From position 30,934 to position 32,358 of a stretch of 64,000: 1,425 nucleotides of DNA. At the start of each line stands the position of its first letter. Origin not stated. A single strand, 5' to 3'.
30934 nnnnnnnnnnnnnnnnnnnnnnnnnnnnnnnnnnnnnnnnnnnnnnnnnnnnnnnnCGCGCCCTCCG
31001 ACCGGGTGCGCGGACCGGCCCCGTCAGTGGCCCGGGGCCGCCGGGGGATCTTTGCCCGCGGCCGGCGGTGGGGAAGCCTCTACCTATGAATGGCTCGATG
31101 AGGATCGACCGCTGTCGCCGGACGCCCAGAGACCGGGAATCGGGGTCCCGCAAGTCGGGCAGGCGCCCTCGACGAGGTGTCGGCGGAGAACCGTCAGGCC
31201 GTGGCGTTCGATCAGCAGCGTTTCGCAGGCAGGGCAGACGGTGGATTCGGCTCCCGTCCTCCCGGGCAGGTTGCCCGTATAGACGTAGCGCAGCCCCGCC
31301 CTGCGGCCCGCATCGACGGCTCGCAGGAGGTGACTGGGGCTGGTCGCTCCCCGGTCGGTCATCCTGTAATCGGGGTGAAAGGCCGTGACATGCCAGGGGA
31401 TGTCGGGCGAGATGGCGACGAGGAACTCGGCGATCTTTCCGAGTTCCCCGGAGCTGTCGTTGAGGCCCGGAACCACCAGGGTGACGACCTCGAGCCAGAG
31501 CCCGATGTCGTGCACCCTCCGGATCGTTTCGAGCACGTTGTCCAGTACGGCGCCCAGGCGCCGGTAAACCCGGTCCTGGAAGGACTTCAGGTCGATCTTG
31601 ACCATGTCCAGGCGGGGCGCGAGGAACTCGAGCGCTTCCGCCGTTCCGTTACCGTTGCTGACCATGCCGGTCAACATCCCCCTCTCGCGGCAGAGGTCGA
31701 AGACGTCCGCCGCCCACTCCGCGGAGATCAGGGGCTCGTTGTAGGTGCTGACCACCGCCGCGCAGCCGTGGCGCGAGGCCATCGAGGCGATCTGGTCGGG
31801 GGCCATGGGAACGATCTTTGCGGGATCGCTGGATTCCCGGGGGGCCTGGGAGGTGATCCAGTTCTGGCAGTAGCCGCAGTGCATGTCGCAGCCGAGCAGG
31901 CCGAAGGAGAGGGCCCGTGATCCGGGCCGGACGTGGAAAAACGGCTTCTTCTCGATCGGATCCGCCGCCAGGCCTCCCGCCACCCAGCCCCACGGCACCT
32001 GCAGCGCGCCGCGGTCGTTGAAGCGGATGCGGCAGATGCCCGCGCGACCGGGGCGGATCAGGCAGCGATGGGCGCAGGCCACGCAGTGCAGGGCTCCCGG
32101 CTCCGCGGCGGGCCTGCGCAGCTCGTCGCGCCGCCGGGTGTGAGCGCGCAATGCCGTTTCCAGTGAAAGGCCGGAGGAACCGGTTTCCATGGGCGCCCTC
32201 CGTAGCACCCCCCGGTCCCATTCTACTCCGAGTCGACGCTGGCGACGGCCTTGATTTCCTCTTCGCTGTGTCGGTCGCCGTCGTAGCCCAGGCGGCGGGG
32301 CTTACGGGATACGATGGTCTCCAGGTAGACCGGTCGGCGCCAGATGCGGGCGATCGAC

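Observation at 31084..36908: prkA-yhbH-spoVR operon extended by an orphan AmmeMemoRadiSam-type radical SAM gene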

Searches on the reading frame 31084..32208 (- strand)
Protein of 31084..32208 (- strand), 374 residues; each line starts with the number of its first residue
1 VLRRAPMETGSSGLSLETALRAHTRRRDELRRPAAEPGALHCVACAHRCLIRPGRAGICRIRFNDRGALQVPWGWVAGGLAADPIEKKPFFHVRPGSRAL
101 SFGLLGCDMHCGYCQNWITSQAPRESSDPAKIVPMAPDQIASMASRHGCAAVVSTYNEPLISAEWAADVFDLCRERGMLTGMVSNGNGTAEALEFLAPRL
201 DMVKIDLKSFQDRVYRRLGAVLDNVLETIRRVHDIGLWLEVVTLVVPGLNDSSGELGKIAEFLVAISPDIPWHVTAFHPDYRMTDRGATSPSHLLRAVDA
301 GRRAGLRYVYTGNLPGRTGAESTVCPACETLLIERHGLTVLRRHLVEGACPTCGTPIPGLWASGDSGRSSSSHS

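Call 5: search_protein_families(library=ncbifam, proteins=[window:31084-32208:-], max_evalue=0.001)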
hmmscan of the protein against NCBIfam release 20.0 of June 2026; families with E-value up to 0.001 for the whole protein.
window:31084-32208:- (374 aa): 16 families
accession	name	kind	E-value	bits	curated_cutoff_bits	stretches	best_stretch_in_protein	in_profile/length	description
TIGR04337.1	AmmeMemoSam_rS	hypoth_equivalog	5.5e-85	285.3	220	1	36-363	8-335/349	AmmeMemoRadiSam system radical SAM enzyme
TIGR02493.1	PFLA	equivalog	2e-17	63.4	231.75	1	95-264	14-184/235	pyruvate formate-lyase-activating protein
TIGR04041.1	activase_YjjW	hypoth_equivalog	1.6e-15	57.3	250.2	1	160-279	120-240/276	YjjW family glycine radical enzyme activase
NF048010.1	SfplDhtActHpsHDes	equivalog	2.2e-12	46.4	430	1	145-278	129-264/298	(2S)-3-sulfopropanediol dehydratase activating enzyme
TIGR02494.1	PFLE_PFLC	subfamily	1.2e-11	44.5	174.35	1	158-267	133-243/293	glycyl-radical enzyme activating protein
NF048008.1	SfplDhtActHpfHKleb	equivalog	2.8e-09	36.7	500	1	148-264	127-243/308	(2S)-3-sulfopropanediol dehydratase activating enzyme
NF008356.0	PRK11145.1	equivalog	5.8e-09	35.6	375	1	95-264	19-189/246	pyruvate formate lyase 1-activating protein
TIGR02495.1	NrdG2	equivalog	8.2e-09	35.1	131.15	1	104-262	23-179/193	anaerobic ribonucleoside-triphosphate reductase activating protein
TIGR04395.1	cutC_activ_rSAM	equivalog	9.7e-09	34.9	360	1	155-264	136-246/309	choline TMA-lyase-activating enzyme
NF033719.1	ind_deCO2_activ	equivalog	8.2e-08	31.9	425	1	155-263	136-245/302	indoleacetate decarboxylase activase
NF043069.1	T4HPD_activ_SAM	equivalog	8.5e-08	31.9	425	1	157-267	132-243/299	trans-4-hydroxy-L-proline dehydratase activase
NF038283.1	viperin_w_prok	equivalog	1.9e-06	27.3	180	1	107-224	12-131/281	viperin family antiviral radical SAM protein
TIGR02668.1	moaA_archaeal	equivalog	3.7e-06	26.1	325.25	1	107-253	20-165/303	GTP 3',8-cyclase MoaA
NF033717.2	HPDL_rSAM_activ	equivalog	5.8e-06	25.8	420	0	153-264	135-249/311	4-hydroxyphenylacetate decarboxylase activase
TIGR02666.1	moaA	equivalog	8.8e-06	24.9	284.05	1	107-262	20-179/336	GTP 3',8-cyclase MoaA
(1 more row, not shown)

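Call 6: search_protein_families(library=pfam, proteins=[window:31084-32208:-], max_evalue=0.001)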
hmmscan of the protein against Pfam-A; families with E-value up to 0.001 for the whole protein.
window:31084-32208:- (374 aa): 1 family
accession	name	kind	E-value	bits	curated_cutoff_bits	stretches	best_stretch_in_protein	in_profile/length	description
PF04055.27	Radical_SAM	-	2e-19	70.8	29.5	1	106-253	6-158/166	Radical SAM superfamily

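Call 10: find_homologous_proteins(query=window:31084-32190:-)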
Query window:31084-32190:- (368 aa): 8000 proteins with E <= 0.001 among 8000 candidates; the best 120 are listed.
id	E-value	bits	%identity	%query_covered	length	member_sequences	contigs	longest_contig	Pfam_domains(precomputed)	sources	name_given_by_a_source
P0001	8.1e-252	853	100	100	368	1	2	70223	PF04055.28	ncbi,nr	ncbi:MAG: AmmeMemoRadiSam system radical SAM enzyme [Acidobacteriota bacterium]|nr:AmmeMemoRadiSam s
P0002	1.1e-185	635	77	96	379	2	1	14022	PF04055.28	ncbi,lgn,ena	-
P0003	2.6e-159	548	65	96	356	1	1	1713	PF04055.28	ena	-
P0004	4.7e-158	544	65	94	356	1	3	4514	PF04055.28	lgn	-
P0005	2.2e-157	542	65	96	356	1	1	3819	PF04055.28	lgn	-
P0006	4.3e-147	508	64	94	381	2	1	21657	PF04055.28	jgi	-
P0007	5.4e-145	501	63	96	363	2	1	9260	PF04055.28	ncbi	-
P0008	2.5e-143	496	63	89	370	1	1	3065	PF04055.28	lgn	-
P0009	1.5e-142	493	62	97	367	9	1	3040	PF04055.28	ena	-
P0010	6.0e-141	488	62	97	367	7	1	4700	PF04055.28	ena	-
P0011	8.6e-141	487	62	97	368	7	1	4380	PF04055.28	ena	-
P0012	2.0e-138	479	61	96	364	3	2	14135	PF04055.28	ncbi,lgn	ncbi:MAG: AmmeMemoRadiSam system radical SAM enzyme [Acidobacteriota bacterium]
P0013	1.7e-137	476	61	94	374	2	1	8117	PF04055.28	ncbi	-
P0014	5.8e-137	475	60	95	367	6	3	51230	PF04055.28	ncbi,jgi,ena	-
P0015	7.1e-137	474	61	96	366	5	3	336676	PF04055.28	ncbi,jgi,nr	ncbi:MAG: AmmeMemoRadiSam system radical SAM enzyme [Acidobacteria bacterium]|jgi:pyruvate formate l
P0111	9.4e-130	451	56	95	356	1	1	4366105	PF04055.28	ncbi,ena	-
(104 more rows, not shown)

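Call 11: find_encoding_contigs(protein=P0001, flank=10000, max_places=3)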
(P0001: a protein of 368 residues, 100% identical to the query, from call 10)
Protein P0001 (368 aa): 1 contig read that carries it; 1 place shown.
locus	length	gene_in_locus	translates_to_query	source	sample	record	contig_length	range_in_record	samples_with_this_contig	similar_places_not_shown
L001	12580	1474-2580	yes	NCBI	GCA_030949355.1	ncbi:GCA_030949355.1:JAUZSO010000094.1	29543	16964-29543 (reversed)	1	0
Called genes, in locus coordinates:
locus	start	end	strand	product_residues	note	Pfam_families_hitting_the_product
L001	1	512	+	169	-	PF04293:SpoVR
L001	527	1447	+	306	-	PF04293:SpoVR, PF24755:SpoVR_C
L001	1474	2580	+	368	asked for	PF04055:Radical_SAM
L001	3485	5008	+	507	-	PF00171:Aldedh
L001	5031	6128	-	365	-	PF00266:Aminotran_5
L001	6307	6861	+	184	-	PF05198:IF3_N, PF00707:IF3_C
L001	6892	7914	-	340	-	-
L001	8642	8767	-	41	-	-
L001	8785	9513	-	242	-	-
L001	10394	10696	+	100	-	-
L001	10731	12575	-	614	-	PF21810:DUF6880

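Call 12: find_encoding_contigs(protein=P0002, flank=10000, max_places=3)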
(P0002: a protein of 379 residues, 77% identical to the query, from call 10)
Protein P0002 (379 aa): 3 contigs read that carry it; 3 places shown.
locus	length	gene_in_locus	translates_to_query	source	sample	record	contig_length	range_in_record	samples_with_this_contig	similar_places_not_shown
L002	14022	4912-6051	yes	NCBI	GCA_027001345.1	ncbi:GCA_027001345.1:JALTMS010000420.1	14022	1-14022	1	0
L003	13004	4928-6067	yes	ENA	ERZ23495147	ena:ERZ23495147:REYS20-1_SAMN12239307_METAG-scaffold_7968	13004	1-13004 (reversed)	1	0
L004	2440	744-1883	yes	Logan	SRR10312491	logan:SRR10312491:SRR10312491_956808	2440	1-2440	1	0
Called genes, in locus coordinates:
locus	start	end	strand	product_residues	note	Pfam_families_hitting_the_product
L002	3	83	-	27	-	?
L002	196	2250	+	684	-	PF08298:AAA_PrkA, PF06798:PrkA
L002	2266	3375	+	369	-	PF04285:DUF444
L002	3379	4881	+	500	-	PF04293:SpoVR, PF24755:SpoVR_C (weak)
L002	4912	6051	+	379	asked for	PF04055:Radical_SAM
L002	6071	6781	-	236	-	-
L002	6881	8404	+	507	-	PF00171:Aldedh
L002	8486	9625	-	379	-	PF00266:Aminotran_5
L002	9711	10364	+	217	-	PF05198:IF3_N, PF00707:IF3_C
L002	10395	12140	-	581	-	-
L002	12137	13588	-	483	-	-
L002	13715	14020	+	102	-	?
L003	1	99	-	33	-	?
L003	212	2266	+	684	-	PF08298:AAA_PrkA, PF06798:PrkA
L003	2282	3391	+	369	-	PF04285:DUF444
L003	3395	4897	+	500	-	PF04293:SpoVR, PF24755:SpoVR_C (weak)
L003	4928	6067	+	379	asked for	PF04055:Radical_SAM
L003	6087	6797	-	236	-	-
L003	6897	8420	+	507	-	PF00171:Aldedh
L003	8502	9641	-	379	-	PF00266:Aminotran_5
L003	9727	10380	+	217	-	PF05198:IF3_N, PF00707:IF3_C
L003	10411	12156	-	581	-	-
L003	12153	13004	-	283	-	?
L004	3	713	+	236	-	?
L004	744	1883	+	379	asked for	PF04055:Radical_SAM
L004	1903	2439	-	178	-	?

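Call 13: find_related_loci(query=P0001, collection=genome_contigs, flank=8000)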
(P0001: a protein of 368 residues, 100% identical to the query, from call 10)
Query P0001 (368 aa) in genome_contigs; peptide patterns used: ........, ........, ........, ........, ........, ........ (x = any residue, [..] = any of these).
600 stretches matched a pattern (row limit reached: there are more); 556 encode a relative of the query (tblastn E <= 1e-3); the best 80 are kept; 80 distinct loci.
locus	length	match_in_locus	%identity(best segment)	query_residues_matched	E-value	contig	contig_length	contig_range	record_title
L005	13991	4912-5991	77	1-355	0e+0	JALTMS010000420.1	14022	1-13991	MAG: Acidobacteria bacterium isolate S139_metabat2_scaf2bin.030 S139_NODE_4089_length_14022_cov_1.963440, whole genome s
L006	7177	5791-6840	60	9-358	1e-136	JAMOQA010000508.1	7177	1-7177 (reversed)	MAG: Acidobacteria bacterium isolate 4559-240_metabat2_scaf2bin.017 4559-240_scaffold_6021_c1, whole genome shotgun sequ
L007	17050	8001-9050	60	9-358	8e-136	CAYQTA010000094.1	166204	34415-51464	MAG TPA_asm: uncultured Acidobacteriota bacterium isolate binchicken_co219_302 genome assembly, contig: k141_424915, who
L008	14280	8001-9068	59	3-358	9e-135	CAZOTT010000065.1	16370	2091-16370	MAG TPA_asm: uncultured Acidobacteriota bacterium isolate SRP163575_co1_157 genome assembly, contig: NODE_7589_length_16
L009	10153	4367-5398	57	22-355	3e-130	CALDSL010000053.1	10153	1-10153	MAG TPA_asm: uncultured Anaerolineaceae bacterium isolate SRR3330211_bin.78_CONCOCT_v1.1_MAG genome assembly, contig: ER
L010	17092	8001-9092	54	2-361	5e-130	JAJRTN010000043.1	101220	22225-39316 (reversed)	MAG: Candidatus Hydrogenedentota bacterium isolate Dive96_bin1.67 k141_880658, whole genome shotgun sequence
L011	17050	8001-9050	58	8-357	8e-129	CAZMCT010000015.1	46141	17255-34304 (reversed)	MAG TPA_asm: uncultured Planctomycetales bacterium isolate binchicken_co274_500 genome assembly, contig: NODE_2047_lengt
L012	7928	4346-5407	56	1-355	2e-128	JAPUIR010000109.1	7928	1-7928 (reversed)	MAG: Chloroflexota bacterium isolate KW1-S08_30 KW1-S08_30_cg109, whole genome shotgun sequence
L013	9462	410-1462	57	5-356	2e-128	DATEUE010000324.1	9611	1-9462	MAG TPA_asm: Vicinamibacteria bacterium isolate SMAG_U8333 k141_2625406, whole genome shotgun sequence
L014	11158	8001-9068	56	4-357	2e-128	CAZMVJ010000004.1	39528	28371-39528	MAG TPA_asm: uncultured Anaerolineaceae bacterium isolate SRP119689_co1_313 genome assembly, contig: NODE_1199_length_39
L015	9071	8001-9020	57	29-367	3e-128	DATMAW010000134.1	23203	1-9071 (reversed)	MAG TPA_asm: Gemmatimonadales bacterium isolate SMAG_U13336 k141_453591, whole genome shotgun sequence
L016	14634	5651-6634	58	32-355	3e-127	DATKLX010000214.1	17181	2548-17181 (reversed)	MAG TPA_asm: Anaerolineaceae bacterium isolate SMAG_U14696 k141_885220, whole genome shotgun sequence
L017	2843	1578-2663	56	5-366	4e-132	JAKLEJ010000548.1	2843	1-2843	MAG: Verrucomicrobia bacterium isolate RA.bin130 RA.bin130_548, whole genome shotgun sequence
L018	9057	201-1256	57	6-355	3e-126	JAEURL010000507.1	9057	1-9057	MAG: Anaerolineales bacterium isolate new MAG-276 k141_2251172, whole genome shotgun sequence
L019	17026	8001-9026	57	29-368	2e-126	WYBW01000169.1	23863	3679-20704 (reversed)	MAG: Verrucomicrobiia bacterium isolate VER1 k127_702297, whole genome shotgun sequence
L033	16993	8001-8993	57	30-359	2e-124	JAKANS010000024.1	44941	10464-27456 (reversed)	MAG: bacterium isolate WY5.bin88 NODE_1133_length_44941_cov_2.575177, whole genome shotgun sequence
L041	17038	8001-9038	56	9-355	7e-123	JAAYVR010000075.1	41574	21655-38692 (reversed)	MAG: Verrucomicrobia bacterium isolate AS27yjCOA_75 46299_AS27, whole genome shotgun sequence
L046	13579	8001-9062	54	7-360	2e-122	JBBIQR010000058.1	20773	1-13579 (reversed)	MAG: Candidatus Solibacter sp. isolate QH2F170213_bin_330 NODE_2906_length_20773_cov_5.693503, whole genome shotgun sequ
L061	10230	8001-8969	59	34-355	2e-120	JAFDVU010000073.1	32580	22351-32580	MAG: Acidobacteria bacterium isolate SZAS-9 LIN-567__73__length-32580, whole genome shotgun sequence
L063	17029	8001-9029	55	32-367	3e-120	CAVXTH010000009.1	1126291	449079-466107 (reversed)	MAG: Candidatus Krumholzibacteriota bacterium isolate MFD05684.bin.1.347 genome assembly, contig: contig_69965, whole ge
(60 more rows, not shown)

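Call 31: find_encoding_contigs(protein=P0015, flank=10000, max_places=2)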
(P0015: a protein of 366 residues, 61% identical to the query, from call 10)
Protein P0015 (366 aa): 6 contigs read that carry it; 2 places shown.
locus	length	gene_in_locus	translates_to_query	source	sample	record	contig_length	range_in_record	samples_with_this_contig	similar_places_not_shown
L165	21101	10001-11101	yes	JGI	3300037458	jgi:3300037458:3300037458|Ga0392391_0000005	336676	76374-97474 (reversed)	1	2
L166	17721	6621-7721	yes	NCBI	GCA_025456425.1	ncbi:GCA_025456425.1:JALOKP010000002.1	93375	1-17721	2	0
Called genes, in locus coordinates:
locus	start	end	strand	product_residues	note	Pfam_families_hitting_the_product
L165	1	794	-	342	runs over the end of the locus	PF01208:URO-D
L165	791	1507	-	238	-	PF00072:Response_reg, PF00486:Trans_reg_C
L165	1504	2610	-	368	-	PF00512:HisKA, PF02518:HATPase_c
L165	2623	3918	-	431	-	PF00202:Aminotran_3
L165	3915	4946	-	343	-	PF00490:ALAD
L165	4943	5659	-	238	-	PF02602:HEM4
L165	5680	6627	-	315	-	PF01379:Porphobil_deam, PF03900:Porphobil_deamC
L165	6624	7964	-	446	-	PF05201:GlutR_N, PF01488:Shikimate_DH, PF00745:GlutR_dimer (weak)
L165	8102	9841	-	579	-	PF02412:TSP_3 (weak), PF13088:BNR_2 (faint)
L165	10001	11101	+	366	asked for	PF04055:Radical_SAM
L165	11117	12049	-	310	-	-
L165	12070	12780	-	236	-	-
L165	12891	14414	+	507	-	PF00171:Aldedh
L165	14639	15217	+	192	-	PF05198:IF3_N, PF00707:IF3_C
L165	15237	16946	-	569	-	-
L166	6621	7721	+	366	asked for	PF04055:Radical_SAM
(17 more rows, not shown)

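Call 32: find_encoding_contigs(protein=P0111, flank=10000, max_places=2)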
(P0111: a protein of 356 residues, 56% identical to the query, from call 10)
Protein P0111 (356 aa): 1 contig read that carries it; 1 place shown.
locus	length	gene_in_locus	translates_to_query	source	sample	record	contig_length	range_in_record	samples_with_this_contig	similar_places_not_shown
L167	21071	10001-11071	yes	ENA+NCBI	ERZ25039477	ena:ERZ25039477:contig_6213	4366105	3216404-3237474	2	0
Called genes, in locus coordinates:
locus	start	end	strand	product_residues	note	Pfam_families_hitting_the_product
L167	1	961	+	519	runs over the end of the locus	PF04389:Peptidase_M28, PF01546:Peptidase_M20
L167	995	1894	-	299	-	PF00126:HTH_1, PF03466:LysR_substrate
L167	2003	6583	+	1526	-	PF00310:GATase_2, PF04898:Glu_syn_central, PF01645:Glu_synthase, PF01493:GXGXG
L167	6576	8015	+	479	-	PF14691:Fer4_20, PF00070:Pyr_redox (faint), PF01266:DAO (weak), PF03486:HI0933_like (faint), PF07992:Pyr_redox_2, PF12831:FAD_oxidored (weak), PF13450:NAD_binding_8, PF01593:Amino_oxidase (weak), +1 more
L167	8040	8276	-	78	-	PF10387:DUF2442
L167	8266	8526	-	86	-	PF13711:DUF4160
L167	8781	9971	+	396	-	PF00202:Aminotran_3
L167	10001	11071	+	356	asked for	PF04055:Radical_SAM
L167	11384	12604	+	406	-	PF02670:DXP_reductoisom, PF08436:DXP_redisom_C, PF13288:DXPR_C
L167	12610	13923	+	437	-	PF02163:Peptidase_M50, PF04495:GRASP55_65 (faint), PF00595:PDZ, PF14685:PDZ_Tricorn (faint), PF17820:PDZ_6, PF00595:PDZ (weak), PF13180:PDZ_2, PF17820:PDZ_6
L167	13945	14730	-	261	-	PF07978:NIPSNAP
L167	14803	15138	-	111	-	PF13620:CarboxypepD_reg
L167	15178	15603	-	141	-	PF13620:CarboxypepD_reg, PF13715:CarbopepD_reg_2 (weak)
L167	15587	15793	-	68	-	PF21344:Zn_ribbon_LysW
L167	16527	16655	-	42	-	PF02371:Transposase_20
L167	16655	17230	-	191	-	PF01548:DEDD_Tnp_IS110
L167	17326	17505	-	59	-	PF13701:DDE_Tnp_1_4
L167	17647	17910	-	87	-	PF03544:TonB_C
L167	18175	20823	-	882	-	PF12704:MacB_PCD, PF02687:FtsX, PF12704:MacB_PCD, PF02687:FtsX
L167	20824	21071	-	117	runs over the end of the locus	PF03551:PadR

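Call 35: find_encoding_contigs(protein=P0006, flank=10000, max_places=2)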
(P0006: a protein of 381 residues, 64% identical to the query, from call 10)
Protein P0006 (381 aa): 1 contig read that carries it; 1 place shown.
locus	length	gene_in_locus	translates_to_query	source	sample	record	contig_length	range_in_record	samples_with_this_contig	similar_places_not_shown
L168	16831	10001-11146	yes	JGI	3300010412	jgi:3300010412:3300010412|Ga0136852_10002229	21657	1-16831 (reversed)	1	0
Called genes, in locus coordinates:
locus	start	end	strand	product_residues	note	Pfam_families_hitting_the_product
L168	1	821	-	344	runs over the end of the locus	PF01208:URO-D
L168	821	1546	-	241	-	PF00072:Response_reg, PF00486:Trans_reg_C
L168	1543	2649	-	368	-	PF00512:HisKA, PF13581:HATPase_c_2 (faint), PF02518:HATPase_c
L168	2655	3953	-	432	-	PF00202:Aminotran_3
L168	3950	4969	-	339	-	PF00490:ALAD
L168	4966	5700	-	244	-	PF02602:HEM4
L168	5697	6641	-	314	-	PF01379:Porphobil_deam, PF03900:Porphobil_deamC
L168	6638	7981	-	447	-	PF05201:GlutR_N, PF01488:Shikimate_DH, PF00745:GlutR_dimer (weak)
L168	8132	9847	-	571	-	PF02412:TSP_3 (weak), PF13088:BNR_2 (faint)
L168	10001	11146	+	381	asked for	PF04055:Radical_SAM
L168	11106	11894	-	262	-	-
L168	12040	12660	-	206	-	-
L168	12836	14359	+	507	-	PF00171:Aldedh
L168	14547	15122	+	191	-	PF05198:IF3_N, PF00707:IF3_C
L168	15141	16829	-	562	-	?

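Call 36: find_encoding_contigs(protein=P0007, flank=10000, max_places=2)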
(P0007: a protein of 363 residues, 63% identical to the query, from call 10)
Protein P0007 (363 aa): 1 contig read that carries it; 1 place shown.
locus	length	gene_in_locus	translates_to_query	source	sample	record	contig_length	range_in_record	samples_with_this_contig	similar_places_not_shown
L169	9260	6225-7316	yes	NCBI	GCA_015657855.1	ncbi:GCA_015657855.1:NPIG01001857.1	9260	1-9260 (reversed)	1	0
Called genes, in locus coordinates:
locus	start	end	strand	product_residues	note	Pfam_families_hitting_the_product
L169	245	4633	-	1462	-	PF08126:Propeptide_C25 (weak), PF01364:Peptidase_C25, PF07705:CARDB (faint), PF01483:P_proprotein, PF20773:InhA-like_MAM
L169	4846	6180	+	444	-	PF03219:TLC (faint), PF07690:MFS_1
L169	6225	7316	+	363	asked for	PF04055:Radical_SAM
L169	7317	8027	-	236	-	-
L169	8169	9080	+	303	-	-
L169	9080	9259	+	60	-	?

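Call 43: search_solved_structures(query=P0001, max_evalue=0.001)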
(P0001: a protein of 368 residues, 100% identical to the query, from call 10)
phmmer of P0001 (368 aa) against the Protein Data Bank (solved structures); distinct sequences matched with E-value up to 0.001: 3.
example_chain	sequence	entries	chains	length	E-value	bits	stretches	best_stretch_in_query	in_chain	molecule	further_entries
3c8f_A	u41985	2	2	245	9.5e-09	37.7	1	89-257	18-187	Pyruvate formate-lyase 1-activating enzyme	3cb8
8fo0_A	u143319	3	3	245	3.9e-08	35.7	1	89-257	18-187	Pyruvate formate-lyase 1-activating enzyme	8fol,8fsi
3can_A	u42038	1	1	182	0.0005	22.2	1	149-261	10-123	Pyruvate-formate lyase-activating enzyme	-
